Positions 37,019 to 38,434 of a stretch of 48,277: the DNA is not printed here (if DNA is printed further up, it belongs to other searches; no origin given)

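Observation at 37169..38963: Phage-borne nicotinamide-riboside salvage pair: NadR plus PnuC (import, then NMN, then NAD+)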

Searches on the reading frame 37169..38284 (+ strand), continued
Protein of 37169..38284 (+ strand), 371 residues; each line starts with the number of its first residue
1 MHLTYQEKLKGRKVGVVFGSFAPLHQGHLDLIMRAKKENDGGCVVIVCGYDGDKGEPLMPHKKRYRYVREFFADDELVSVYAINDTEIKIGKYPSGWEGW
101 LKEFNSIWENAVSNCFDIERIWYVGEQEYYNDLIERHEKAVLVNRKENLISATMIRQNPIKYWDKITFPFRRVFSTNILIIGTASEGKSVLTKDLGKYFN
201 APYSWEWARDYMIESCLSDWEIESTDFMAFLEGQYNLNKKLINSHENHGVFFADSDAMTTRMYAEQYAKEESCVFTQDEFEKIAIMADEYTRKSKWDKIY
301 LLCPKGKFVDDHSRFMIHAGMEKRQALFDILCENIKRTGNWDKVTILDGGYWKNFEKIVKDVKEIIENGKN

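Call 28: find_encoding_contigs(protein=P0008, flank=8000, max_places=2)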
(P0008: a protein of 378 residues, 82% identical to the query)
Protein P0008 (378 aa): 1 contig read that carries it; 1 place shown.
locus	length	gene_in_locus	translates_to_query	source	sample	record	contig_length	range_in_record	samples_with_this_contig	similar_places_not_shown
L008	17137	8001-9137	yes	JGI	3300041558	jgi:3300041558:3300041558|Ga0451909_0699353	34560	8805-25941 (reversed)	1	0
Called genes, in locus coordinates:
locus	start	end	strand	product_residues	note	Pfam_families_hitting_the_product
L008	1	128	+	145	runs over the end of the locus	-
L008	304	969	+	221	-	PF04480:DUF559, PF18741:MTES_1575 (weak)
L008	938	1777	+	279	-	PF09681:Phage_rep_org_N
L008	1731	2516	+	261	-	-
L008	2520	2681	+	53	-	-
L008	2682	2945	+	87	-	-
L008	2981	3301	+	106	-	-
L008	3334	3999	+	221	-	-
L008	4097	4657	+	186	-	PF00239:Resolvase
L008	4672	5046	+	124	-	PF09643:YopX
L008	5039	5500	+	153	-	PF02796:HTH_7 (faint), PF13384:HTH_23 (faint), PF04545:Sigma70_r4 (faint), PF13518:HTH_28 (faint), PF13551:HTH_29 (faint)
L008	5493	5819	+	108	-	-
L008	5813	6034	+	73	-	PF13560:HTH_31, PF12844:HTH_19, PF13443:HTH_26 (weak), PF01381:HTH_3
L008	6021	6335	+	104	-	PF14354:Lar_restr_allev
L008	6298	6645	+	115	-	-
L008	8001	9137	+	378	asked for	PF01467:CTP_transf_like, PF13521:AAA_28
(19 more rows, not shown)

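Call 30: find_related_loci(query=window:37169-38281:+, collection=viral_contigs, flank=4000)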
Query window:37169-38281:+ (371 aa) in viral_contigs; peptide patterns used: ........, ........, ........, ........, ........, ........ (x = any residue, [..] = any of these).
5 stretches matched a pattern; 3 encode a relative of the query (tblastn E <= 1e-3); 3 distinct loci.
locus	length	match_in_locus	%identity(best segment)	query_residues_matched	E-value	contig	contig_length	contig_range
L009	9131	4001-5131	68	1-371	4e-177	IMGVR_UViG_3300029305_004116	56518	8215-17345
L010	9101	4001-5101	65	1-370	3e-164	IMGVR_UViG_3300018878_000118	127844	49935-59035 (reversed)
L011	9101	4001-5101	64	1-370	3e-162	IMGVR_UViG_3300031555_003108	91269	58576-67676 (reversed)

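Call 32: find_related_loci(query=A1, collection=genome_contigs, flank=5000)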
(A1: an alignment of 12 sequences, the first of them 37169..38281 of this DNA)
Query A1 (371 aa) in genome_contigs; peptide patterns used: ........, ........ (x = any residue, [..] = any of these).
513 stretches matched a pattern; 445 encode a relative of the query (tblastn E <= 1e-3); the best 80 are kept; 80 distinct loci.
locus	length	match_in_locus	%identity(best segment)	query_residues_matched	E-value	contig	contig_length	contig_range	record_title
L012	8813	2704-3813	81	1-371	0e+0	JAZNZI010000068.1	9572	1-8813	MAG: Eubacteriales bacterium isolate T1900044768_TS20190234.MAGScoT_cleanbin_000055 SGB_2436_k141_2331810, whole genome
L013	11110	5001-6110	75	1-369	0e+0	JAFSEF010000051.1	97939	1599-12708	MAG: Clostridia bacterium isolate RGIG3062 Goat_Rectum-5__c237453, whole genome shotgun sequence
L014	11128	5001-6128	74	1-371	0e+0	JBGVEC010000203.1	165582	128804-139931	MAG: Paludibacteraceae bacterium isolate fecal_MAG_422 fecal_MAG_422_contig_0204, whole genome shotgun sequence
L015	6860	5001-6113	75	1-370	0e+0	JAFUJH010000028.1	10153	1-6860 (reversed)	MAG: Ruminococcus sp. isolate RGIG4546 Roe_deer_Rectum-2__c170816, whole genome shotgun sequence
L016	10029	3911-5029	72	1-370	0e+0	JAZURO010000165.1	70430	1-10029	MAG: Eubacteriales bacterium isolate T1900044851_TS20190317.MAGScoT_cleanbin_000019 SGB_3023_k141_3761593, whole genome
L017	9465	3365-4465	71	1-367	2e-179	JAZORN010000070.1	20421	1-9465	MAG: Clostridia bacterium isolate T1900045556_YK20190250.MAGScoT_cleanbin_000020 SGB_7898_k141_4265086, whole genome sho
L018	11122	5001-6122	69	4-366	7e-177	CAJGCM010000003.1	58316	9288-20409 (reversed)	MAG: uncultured Clostridia bacterium isolate MAG24 genome assembly, contig: k141_5371006_length_58316_cov_20.0000, whole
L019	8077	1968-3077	65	1-370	3e-171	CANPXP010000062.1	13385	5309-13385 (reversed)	MAG: uncultured Lachnospiraceae bacterium isolate Lapin-005__bin114 genome assembly, contig: Lapin-005__NODE_6323_length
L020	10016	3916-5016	67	1-368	2e-170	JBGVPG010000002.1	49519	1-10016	MAG: Eubacteriales bacterium isolate fecal_MAG_193 fecal_MAG_193_contig_0002, whole genome shotgun sequence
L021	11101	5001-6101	64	3-371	2e-166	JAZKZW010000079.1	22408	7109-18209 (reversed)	MAG: Eubacteriales bacterium isolate T1900045083_TC20190077.MAGScoT_cleanbin_000029 SGB_4673_k141_679497, whole genome s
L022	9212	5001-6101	66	1-370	4e-166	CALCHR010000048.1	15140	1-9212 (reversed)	MAG TPA_asm: uncultured Bacteroidales bacterium isolate SRR6425778_bin.38_CONCOCT_v1.1_MAG genome assembly, contig: ERZ1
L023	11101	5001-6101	63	3-371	4e-163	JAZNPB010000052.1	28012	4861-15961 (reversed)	MAG: Eubacteriales bacterium isolate T1900044836_TS20190302.MAGScoT_cleanbin_000028 SGB_2923_k141_1117483, whole genome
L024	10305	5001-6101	64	3-371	1e-162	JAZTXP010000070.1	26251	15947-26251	MAG: Eubacteriales bacterium isolate T1900045329_YK20190018.MAGScoT_cleanbin_000027 SGB_6499_k141_1932539, whole genome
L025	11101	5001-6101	65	1-370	2e-161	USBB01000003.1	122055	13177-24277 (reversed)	uncultured Eubacterium sp. isolate UMGS1550 genome assembly, contig: NODE_92_length_122055_cov_7.348074, whole genome sh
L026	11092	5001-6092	65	4-370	7e-161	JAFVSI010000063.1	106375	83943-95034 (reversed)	MAG: Clostridia bacterium isolate RGIG5350 Sheep_Colon-3__c498095, whole genome shotgun sequence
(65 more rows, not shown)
